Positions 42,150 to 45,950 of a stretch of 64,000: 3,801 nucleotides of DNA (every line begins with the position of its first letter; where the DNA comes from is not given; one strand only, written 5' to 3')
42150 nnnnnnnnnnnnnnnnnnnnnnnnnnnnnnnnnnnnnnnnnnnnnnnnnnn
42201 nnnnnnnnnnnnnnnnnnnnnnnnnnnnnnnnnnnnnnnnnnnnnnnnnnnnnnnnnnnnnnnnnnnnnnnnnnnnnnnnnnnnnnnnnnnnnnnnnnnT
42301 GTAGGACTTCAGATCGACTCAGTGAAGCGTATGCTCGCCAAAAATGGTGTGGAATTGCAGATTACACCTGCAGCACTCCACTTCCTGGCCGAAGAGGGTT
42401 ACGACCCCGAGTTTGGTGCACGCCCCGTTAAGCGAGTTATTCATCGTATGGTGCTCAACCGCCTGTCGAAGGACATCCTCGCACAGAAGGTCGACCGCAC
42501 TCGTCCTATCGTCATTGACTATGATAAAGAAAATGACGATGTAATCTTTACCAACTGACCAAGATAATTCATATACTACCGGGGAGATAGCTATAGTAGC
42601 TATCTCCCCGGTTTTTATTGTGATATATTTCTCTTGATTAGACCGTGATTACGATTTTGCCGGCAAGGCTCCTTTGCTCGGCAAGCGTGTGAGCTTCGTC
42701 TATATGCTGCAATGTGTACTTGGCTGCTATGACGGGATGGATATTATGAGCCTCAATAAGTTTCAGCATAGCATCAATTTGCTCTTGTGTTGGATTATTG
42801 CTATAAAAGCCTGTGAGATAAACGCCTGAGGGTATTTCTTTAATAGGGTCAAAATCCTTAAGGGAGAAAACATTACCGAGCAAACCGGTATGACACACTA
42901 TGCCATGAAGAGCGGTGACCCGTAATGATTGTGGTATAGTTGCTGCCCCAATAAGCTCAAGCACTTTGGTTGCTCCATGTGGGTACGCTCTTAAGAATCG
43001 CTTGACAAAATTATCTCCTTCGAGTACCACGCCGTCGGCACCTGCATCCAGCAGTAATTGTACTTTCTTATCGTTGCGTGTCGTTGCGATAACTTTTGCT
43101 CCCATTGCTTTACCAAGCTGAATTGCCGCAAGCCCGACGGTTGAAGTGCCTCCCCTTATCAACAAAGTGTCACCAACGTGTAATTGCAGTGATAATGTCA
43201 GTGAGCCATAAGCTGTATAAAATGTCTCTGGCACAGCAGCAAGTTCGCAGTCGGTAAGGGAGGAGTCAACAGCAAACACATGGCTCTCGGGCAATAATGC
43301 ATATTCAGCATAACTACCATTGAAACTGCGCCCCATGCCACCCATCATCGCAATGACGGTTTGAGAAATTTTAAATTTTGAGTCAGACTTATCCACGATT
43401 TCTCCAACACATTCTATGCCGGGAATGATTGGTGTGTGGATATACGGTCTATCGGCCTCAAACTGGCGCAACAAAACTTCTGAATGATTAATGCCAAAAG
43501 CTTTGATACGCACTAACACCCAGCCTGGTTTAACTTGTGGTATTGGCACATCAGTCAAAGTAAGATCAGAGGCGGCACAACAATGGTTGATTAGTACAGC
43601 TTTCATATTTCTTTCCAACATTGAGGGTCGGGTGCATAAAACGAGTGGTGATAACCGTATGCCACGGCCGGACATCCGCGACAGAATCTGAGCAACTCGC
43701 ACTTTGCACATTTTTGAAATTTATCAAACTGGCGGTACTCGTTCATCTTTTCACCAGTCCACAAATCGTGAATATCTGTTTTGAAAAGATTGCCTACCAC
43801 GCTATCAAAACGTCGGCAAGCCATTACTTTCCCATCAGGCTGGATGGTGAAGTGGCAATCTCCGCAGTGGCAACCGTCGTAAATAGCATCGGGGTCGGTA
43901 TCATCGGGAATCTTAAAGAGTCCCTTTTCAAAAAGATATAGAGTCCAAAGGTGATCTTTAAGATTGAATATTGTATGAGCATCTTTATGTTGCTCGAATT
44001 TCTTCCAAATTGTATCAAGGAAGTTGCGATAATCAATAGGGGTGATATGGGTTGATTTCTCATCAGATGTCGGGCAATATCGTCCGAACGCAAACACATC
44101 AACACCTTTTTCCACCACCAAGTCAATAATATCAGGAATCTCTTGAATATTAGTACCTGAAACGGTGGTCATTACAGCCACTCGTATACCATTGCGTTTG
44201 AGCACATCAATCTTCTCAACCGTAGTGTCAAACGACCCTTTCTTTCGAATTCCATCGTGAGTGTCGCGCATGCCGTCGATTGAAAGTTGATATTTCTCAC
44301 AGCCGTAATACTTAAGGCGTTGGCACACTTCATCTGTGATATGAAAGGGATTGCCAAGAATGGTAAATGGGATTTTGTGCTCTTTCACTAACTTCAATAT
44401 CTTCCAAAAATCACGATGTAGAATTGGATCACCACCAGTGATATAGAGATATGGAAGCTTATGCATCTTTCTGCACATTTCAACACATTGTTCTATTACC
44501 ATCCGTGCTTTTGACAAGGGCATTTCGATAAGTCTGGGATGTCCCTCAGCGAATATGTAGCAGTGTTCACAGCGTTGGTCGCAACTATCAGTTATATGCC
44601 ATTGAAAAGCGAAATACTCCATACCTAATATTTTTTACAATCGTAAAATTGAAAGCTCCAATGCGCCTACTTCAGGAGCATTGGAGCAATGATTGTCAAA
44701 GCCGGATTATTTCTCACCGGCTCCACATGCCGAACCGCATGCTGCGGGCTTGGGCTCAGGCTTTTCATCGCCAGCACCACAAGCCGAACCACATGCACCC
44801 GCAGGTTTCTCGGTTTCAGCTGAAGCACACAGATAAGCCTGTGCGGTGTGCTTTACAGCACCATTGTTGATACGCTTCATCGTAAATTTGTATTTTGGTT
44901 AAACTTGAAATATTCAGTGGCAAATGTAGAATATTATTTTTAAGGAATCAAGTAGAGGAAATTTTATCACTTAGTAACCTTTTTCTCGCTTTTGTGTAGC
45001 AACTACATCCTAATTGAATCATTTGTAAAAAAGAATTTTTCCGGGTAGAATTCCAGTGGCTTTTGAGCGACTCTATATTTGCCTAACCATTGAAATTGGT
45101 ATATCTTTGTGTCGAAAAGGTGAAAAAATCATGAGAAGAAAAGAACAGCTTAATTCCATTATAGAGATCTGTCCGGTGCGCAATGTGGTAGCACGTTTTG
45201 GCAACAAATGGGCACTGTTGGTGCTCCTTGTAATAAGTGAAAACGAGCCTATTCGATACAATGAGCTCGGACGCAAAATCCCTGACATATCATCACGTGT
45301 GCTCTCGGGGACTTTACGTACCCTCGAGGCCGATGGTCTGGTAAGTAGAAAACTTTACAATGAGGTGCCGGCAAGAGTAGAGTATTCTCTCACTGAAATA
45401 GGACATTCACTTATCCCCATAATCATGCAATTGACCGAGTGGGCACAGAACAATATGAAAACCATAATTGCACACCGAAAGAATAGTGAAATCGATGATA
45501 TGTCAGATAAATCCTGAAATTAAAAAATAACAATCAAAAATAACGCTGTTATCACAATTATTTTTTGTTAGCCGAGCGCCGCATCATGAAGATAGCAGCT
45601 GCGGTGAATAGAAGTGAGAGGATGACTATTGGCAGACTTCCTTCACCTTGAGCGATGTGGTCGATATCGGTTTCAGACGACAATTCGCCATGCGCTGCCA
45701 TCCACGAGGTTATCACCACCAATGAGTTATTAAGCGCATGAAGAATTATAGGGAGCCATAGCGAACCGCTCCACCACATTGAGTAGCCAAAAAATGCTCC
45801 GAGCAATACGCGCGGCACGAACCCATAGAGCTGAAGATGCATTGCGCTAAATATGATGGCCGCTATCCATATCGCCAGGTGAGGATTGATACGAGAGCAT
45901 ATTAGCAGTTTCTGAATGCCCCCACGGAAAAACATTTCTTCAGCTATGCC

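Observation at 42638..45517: Minimal RiPP-like locus with no dedicated protease, exporter or immunity gene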

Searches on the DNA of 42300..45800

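Call 93: search_rna_families(source=window, start=42300, end=45800, threshold=evalue, max_evalue=1)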
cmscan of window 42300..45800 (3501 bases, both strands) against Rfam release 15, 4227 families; matches with E-value up to 1: 1.
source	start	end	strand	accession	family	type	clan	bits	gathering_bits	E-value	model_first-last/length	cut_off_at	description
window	42578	42612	-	RF04204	mir-3473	Gene; miRNA;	-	20.9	71.8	0.6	1-78/78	no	mir-3473 microRNA precursor family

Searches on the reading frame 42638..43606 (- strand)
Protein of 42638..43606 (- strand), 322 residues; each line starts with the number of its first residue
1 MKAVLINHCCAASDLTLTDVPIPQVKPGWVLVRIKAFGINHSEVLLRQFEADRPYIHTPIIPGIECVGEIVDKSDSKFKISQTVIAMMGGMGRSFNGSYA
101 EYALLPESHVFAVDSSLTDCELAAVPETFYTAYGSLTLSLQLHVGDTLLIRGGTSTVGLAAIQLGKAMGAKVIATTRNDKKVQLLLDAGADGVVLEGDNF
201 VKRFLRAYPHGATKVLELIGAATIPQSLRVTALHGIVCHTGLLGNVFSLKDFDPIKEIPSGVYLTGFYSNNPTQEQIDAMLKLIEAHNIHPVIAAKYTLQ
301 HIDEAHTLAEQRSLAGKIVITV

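Call 3: search_protein_families(library=ncbifam, proteins=[window:42638-43606:-], max_evalue=0.01)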
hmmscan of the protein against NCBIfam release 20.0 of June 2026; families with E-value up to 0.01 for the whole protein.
window:42638-43606:- (322 aa): 29 families (the best 25 are shown)
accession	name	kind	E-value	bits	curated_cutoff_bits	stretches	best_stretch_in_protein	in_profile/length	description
TIGR02824.1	quinone_pig3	subfamily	1.6e-52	178.6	296.8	1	1-322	1-325/325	putative NAD(P)H quinone oxidoreductase, PIG3 family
NF010344.0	PRK13771.1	subfamily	8.1e-32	110.5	349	2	91-321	110-332/334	putative alcohol dehydrogenase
NF041172.1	AcrlCoa_red_Thmprot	equivalog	3.5e-31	108.4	500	2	92-321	111-333/334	acryloyl-CoA reductase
TIGR02823.1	oxido_YhdH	subfamily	7e-22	77.7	297.25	1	3-321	2-323/324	acrylyl-CoA reductase family protein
NF003808.0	PRK05396.1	equivalog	8.5e-22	77.5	380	2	88-320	110-338/341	L-threonine 3-dehydrogenase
TIGR00692.1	tdh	equivalog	5.1e-19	68.5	458.35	2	90-320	110-338/340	L-threonine 3-dehydrogenase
TIGR01751.1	crot-CoA-red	equivalog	1.8e-18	66.5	378.55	2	96-198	139-243/398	crotonyl-CoA carboxylase/reductase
NF051456.1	acrylyl_AcuI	equivalog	2.1e-15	56.4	440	1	1-321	1-323/325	acrylyl-CoA reductase (NADPH)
NF041097.1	keto_inos_dh_IolM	equivalog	9.6e-14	50.8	450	2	91-196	145-258/389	scyllo-inosose 3-dehydrogenase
TIGR02817.1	adh_fam_1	subfamily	8.6e-13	48.4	284.05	1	15-195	17-200/336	zinc-binding alcohol dehydrogenase family protein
NF007489.0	PRK10083.1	equivalog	1.5e-12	47.2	376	2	86-312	104-326/339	Zn-dependent oxidoreductase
TIGR03989.1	Rxyl_3153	subfamily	3.6e-11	42.9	440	1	94-316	136-366/370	NDMA-dependent alcohol dehydrogenase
NF041183.1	Pks2_ls1_myc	equivalog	7.9e-11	39.5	2400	1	83-193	1485-1593/2086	sulfolipid-1 biosynthesis phthioceranic/hydroxyphthioceranic acid synthase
NF008024.0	PRK10754.1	subfamily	2.4e-10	39.9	348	1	26-316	27-321/327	NADPH:quinone reductase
TIGR02822.1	adh_fam_2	subfamily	5.6e-10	38.8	283.5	2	94-193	116-213/329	zinc-binding alcohol dehydrogenase family protein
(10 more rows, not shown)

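Call 4: search_protein_families(library=pfam, proteins=[window:42638-43606:-], max_evalue=0.01)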
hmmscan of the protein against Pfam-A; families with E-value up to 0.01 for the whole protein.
window:42638-43606:- (322 aa): 4 families
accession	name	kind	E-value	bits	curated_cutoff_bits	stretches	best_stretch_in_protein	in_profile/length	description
PF00107.32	ADH_zinc_N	-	6.8e-18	65.3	31.8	1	157-285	2-128/129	Zinc-binding dehydrogenase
PF08240.17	ADH_N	-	5.3e-13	49.6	23.5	1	26-113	1-102/104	Alcohol dehydrogenase GroES-like domain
PF13602.12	ADH_zinc_N_2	-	1.4e-11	45.9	27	1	189-320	2-134/134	Zinc-binding dehydrogenase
PF16884.10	ADH_N_2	-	0.0029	17.9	31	0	12-89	15-93/108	N-terminal domain of oxidoreductase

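Call 26: list_cluster_members(proteins=[P0001, window:44710-44880:-, window:42641-43606:-, window:45131-45514:+])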
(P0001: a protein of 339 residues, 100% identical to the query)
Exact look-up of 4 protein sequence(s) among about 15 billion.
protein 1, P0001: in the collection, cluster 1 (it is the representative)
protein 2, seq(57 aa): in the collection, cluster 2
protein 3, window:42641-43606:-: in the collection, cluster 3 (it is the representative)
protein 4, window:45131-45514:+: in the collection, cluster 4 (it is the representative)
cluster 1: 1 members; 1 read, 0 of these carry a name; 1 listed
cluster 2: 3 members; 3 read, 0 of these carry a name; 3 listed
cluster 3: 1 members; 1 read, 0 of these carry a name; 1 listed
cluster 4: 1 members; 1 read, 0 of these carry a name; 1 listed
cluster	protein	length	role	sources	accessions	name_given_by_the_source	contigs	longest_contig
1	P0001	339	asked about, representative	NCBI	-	-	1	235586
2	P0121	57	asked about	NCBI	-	-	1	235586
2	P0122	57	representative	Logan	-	-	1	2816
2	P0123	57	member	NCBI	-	-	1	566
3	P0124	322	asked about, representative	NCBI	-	-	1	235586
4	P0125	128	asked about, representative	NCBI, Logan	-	-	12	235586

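Call 31: search_solved_structures(query=window:42641-43606:-, max_evalue=1e-10)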
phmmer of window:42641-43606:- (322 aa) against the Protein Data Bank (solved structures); distinct sequences matched with E-value up to 1e-10: 49.
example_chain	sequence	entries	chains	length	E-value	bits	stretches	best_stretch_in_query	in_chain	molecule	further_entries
4dup_A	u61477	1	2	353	4.4e-31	111.8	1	18-322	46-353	quinone oxidoreductase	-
5k1s_A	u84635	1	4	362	5.4e-28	101.7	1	92-320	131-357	Oxidoreductase, zinc-binding dehydrogenase family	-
2eih_A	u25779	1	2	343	9e-26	94.4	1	91-321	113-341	Alcohol dehydrogenase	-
1yb5_A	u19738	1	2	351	1.9e-23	86.8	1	18-319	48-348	Quinone oxidoreductase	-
4eye_A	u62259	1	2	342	1.4e-21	80.7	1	1-243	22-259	Probable oxidoreductase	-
2oby_A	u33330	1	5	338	2.3e-21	79.9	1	13-320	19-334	Putative quinone oxidoreductase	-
2j8z_A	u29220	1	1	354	2.7e-21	79.7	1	13-320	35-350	QUINONE OXIDOREDUCTASE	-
4j6f_A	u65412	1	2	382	3.1e-20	76.2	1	76-320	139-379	Putative alcohol dehydrogenase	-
3gaz_A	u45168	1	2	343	2.5e-19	73.2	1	17-193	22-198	Alcohol dehydrogenase superfamily protein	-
3uog_A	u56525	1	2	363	1.2e-18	71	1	10-320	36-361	Alcohol dehydrogenase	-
1iyz_A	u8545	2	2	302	2.1e-18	70.2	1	13-320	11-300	QUINONE OXIDOREDUCTASE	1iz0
4rvu_A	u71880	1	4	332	5.9e-18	68.7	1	14-320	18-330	Probable quinone reductase Qor (NADPH:quinone reductase) (Zeta-crystallin homolog protein)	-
2cf2_D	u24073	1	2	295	1.4e-17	67.4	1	13-243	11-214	FATTY ACID SYNTHASE, ER DOMAIN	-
4rvs_A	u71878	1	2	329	2.5e-17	66.6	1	14-320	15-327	Probable quinone reductase Qor (NADPH:quinone reductase) (Zeta-crystallin homolog protein)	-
9u4x_A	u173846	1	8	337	4.7e-15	59.2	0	91-321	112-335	Alcohol dehydrogenase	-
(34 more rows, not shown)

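Call 53: find_homologous_proteins(query=window:42641-43606:-, max_evalue=1e-20)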
Query window:42641-43606:- (322 aa): 6497 proteins with E <= 1e-20 among 8000 candidates; the best 120 are listed.
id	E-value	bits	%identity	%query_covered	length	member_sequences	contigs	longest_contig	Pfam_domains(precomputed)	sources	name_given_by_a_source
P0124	3.9e-210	715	100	100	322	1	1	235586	PF00107.33,PF13602.13,PF08240.18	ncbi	-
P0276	3.3e-165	567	78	100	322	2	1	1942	PF00107.33,PF13602.13,PF08240.18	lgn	-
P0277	7.8e-164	563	77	100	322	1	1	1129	PF00107.33,PF13602.13,PF08240.18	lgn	-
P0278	4.7e-163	560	77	100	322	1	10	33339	PF00107.33,PF13602.13,PF08240.18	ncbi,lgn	-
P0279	2.1e-161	555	78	100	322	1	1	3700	PF00107.33,PF13602.13,PF08240.18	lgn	-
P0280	3.7e-161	554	77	100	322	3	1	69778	PF00107.33,PF13602.13,PF08240.18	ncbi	-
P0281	7.9e-161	553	77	100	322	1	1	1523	PF00107.33,PF13602.13,PF08240.18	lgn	-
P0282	8.3e-160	549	76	100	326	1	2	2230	PF00107.33,PF13602.13,PF08240.18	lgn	-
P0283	9.0e-160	549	74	100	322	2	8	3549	PF00107.33,PF13602.13,PF08240.18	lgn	-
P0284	2.4e-159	548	76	100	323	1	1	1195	PF00107.33,PF13602.13,PF08240.18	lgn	-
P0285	4.4e-159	547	75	100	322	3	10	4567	PF00107.33,PF13602.13,PF08240.18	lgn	-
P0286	1.2e-158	546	75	100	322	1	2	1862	PF00107.33,PF13602.13,PF08240.18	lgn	-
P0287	2.3e-158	545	75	100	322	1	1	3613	PF00107.33,PF13602.13,PF08240.18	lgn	-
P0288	3.3e-158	544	75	100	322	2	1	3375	PF00107.33,PF13602.13,PF08240.18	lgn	-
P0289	5.8e-158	543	75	100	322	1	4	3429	PF00107.33,PF13602.13,PF08240.18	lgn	-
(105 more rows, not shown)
